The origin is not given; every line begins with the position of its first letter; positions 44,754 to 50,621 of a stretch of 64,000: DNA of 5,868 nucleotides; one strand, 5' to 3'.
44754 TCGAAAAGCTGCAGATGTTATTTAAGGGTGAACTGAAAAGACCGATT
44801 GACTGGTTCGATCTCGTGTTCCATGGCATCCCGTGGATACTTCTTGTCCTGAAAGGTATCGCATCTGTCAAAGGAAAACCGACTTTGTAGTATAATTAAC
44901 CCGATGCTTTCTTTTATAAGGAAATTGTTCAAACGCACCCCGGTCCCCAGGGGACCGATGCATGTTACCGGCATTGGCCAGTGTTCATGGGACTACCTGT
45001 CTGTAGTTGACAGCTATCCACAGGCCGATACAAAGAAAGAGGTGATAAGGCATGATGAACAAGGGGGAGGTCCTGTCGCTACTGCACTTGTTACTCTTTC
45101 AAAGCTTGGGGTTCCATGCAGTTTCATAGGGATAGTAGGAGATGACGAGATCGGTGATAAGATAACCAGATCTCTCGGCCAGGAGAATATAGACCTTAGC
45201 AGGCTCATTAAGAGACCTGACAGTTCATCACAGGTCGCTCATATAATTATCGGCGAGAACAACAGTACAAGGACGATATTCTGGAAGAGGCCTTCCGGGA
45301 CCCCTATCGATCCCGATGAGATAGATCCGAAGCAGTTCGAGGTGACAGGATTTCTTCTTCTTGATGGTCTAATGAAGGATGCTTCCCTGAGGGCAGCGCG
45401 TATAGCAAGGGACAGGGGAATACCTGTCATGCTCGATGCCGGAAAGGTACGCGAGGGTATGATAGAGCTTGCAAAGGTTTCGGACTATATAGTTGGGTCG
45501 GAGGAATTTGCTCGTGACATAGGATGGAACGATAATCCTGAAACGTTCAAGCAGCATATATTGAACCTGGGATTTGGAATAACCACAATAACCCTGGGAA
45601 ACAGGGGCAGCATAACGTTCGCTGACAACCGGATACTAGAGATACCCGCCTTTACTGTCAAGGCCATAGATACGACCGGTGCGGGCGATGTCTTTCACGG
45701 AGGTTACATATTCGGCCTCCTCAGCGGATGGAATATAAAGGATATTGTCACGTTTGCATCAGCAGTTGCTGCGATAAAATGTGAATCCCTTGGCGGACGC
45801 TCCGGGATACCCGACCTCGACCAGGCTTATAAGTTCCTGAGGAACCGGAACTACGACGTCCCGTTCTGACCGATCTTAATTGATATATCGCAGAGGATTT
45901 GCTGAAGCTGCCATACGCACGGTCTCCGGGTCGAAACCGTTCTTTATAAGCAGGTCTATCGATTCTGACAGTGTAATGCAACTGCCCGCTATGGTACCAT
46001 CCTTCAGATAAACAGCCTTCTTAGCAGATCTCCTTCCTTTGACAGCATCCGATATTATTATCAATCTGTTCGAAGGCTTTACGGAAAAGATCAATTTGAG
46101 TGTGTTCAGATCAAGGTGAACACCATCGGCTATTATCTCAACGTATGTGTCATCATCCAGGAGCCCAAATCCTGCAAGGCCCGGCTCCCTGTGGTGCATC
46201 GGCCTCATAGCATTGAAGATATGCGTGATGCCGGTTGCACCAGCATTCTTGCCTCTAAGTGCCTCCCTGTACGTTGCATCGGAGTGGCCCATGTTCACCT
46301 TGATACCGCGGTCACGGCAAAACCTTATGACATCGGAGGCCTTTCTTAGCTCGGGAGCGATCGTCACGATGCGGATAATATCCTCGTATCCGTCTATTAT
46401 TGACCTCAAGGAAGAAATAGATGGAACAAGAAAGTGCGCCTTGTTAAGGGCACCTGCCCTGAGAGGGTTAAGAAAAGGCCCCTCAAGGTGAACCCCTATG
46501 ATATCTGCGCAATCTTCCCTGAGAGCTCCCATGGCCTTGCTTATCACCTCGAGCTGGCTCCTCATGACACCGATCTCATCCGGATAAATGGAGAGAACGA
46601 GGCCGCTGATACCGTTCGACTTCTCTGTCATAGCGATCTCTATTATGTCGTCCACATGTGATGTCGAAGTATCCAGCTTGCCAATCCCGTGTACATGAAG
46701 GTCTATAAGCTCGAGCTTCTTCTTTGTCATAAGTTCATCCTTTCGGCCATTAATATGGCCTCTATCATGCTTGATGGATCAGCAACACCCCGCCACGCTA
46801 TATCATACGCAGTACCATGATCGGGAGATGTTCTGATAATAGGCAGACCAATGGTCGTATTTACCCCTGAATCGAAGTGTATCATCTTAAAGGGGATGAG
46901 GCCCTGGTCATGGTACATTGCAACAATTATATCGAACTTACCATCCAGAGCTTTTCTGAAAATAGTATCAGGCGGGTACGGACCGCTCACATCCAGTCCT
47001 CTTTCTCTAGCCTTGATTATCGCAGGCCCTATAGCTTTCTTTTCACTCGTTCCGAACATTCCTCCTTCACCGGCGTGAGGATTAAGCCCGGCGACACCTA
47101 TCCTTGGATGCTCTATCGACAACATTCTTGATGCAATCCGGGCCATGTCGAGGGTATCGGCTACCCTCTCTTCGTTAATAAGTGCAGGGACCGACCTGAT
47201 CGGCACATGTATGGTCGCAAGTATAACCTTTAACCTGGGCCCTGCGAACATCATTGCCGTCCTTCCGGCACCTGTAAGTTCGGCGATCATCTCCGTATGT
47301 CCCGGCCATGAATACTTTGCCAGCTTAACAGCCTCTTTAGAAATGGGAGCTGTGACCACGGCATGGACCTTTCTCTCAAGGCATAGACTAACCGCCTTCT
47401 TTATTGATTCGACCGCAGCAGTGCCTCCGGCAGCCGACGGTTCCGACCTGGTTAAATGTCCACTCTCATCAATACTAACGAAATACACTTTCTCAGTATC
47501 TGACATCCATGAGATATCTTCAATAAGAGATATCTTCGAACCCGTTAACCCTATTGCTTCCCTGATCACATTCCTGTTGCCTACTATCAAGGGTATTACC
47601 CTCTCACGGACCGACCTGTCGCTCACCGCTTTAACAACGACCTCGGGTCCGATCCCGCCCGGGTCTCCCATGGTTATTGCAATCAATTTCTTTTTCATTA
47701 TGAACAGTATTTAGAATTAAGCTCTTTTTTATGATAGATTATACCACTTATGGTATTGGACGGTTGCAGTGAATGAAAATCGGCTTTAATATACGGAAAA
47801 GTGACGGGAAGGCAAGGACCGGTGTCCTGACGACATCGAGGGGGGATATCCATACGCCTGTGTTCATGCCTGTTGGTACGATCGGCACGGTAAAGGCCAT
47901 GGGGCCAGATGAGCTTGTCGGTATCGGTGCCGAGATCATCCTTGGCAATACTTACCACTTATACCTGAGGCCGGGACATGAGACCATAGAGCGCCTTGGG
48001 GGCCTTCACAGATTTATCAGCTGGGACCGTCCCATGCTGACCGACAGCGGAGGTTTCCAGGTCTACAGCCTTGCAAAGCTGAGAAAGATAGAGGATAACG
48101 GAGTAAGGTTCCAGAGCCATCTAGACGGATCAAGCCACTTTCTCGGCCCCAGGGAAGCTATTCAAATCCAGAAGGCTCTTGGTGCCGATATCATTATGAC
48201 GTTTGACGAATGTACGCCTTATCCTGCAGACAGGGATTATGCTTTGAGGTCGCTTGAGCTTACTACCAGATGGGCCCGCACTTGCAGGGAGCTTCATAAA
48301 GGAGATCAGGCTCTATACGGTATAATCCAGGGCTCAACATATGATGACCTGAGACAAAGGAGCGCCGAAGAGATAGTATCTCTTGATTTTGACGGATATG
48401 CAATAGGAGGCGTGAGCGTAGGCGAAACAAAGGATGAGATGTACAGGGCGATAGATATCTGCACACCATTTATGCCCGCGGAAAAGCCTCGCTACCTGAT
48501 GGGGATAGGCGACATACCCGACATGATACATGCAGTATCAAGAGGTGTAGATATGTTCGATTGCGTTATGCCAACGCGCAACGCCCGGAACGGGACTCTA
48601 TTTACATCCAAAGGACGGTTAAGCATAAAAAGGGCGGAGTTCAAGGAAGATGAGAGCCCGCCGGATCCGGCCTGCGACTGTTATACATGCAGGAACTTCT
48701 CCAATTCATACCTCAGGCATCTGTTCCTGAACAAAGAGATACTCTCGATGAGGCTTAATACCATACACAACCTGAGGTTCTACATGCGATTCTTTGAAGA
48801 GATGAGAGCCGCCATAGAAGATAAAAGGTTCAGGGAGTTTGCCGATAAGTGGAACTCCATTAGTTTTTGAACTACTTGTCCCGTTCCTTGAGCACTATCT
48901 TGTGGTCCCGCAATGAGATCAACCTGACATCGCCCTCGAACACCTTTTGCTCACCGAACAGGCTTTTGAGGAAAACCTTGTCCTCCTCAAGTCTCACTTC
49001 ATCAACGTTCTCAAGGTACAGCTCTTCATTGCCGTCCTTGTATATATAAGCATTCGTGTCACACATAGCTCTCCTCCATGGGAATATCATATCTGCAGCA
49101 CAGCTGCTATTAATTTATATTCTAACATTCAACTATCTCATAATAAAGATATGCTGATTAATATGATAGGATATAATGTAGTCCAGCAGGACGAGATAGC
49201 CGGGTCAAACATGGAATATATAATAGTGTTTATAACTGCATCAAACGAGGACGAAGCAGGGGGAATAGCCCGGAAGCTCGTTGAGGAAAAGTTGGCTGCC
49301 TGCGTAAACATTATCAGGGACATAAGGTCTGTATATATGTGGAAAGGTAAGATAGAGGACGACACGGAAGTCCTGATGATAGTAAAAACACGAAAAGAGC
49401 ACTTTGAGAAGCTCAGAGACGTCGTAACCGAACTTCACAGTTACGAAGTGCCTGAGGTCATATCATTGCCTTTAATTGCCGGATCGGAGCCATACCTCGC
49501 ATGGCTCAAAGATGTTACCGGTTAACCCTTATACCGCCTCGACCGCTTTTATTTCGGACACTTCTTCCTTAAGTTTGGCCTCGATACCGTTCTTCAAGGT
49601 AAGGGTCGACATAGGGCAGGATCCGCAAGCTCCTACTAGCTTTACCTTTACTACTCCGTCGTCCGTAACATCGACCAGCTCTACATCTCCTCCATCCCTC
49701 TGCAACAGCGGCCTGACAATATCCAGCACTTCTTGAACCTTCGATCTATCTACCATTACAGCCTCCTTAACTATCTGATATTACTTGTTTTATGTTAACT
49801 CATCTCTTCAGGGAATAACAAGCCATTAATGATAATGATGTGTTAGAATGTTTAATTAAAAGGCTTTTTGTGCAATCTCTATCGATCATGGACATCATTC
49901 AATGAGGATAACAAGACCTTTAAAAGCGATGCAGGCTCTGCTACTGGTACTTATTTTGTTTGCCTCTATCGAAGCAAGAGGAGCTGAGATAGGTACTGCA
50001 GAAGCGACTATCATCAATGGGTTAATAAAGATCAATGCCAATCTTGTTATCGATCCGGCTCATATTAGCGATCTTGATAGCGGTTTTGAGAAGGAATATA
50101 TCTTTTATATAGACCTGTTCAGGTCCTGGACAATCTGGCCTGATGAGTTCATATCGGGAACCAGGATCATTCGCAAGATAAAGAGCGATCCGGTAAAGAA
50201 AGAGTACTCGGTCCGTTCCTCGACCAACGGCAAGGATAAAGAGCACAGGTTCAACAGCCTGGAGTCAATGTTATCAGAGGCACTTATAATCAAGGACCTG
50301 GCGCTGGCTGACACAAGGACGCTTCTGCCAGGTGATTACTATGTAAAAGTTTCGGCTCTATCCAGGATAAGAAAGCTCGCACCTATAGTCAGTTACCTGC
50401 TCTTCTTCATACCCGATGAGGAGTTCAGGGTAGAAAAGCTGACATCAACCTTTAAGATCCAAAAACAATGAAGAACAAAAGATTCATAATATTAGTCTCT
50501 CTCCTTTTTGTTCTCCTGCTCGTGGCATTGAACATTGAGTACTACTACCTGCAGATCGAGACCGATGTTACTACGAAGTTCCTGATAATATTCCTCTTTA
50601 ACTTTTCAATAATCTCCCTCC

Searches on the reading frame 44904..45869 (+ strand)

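Call 7: search_protein_families(library=pfam, proteins=[window:44904-45869:+], max_evalue=0.001)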
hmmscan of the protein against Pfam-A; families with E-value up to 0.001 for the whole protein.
window:44904-45869:+ (321 aa): 1 family
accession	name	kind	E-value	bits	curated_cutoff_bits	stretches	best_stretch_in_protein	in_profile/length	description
PF00294.29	PfkB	-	6.2e-37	128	25.8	1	24-304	7-301/302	pfkB family carbohydrate kinase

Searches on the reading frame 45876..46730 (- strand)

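Call 7: search_protein_families(library=pfam, proteins=[window:45876-46730:-], max_evalue=0.001)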
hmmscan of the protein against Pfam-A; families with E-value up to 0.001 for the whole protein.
window:45876-46730:- (284 aa): 1 family
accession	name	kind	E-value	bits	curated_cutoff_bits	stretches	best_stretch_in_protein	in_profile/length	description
PF01979.26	Amidohydro_1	-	1.1e-06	28.5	25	1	8-284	6-299/345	Amidohydrolase family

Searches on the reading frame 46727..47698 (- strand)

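Call 7: search_protein_families(library=pfam, proteins=[window:46727-47698:-], max_evalue=0.001)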
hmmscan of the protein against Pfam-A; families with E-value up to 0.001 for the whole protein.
window:46727-47698:- (323 aa): 1 family
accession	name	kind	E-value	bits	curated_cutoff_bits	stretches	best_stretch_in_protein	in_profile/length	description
PF04166.17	PdxA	-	3e-105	352.2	27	1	35-318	4-286/286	Pyridoxal phosphate biosynthetic protein PdxA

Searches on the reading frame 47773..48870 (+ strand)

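Call 7: search_protein_families(library=pfam, proteins=[window:47773-48870:+], max_evalue=0.001)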
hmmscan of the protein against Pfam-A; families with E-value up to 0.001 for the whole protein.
window:47773-48870:+ (365 aa): 1 family
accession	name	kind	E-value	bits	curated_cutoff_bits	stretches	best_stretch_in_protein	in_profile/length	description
PF01702.25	TGT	-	1.7e-160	534.4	26.3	1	13-360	2-351/357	Queuine tRNA-ribosyltransferase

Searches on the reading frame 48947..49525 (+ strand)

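Call 59: search_protein_families(library=pfam, proteins=[window:48947-49525:+], max_evalue=0.00001)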
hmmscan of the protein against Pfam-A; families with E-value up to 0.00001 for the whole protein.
window:48947-49525:+ (192 aa): 1 family
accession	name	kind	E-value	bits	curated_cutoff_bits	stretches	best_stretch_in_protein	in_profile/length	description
PF03091.20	CutA1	-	1.1e-38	131.4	22.4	1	92-189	1-98/99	CutA1 divalent ion tolerance protein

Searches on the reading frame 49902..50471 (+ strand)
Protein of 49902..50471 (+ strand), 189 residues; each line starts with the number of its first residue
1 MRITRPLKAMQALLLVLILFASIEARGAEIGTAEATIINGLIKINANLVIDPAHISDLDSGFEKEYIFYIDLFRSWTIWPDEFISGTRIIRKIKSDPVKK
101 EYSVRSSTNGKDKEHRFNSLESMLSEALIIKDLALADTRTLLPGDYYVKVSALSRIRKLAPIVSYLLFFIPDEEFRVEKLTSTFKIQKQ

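Call 59: search_protein_families(library=pfam, proteins=[window:49902-50471:+], max_evalue=0.00001)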
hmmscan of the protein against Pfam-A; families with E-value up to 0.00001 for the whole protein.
window:49902-50471:+ (189 aa): 1 family
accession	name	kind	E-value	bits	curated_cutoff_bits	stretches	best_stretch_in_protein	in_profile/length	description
PF14334.11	DUF4390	-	3.3e-16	59.6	27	1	26-177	2-155/161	Domain of unknown function (DUF4390)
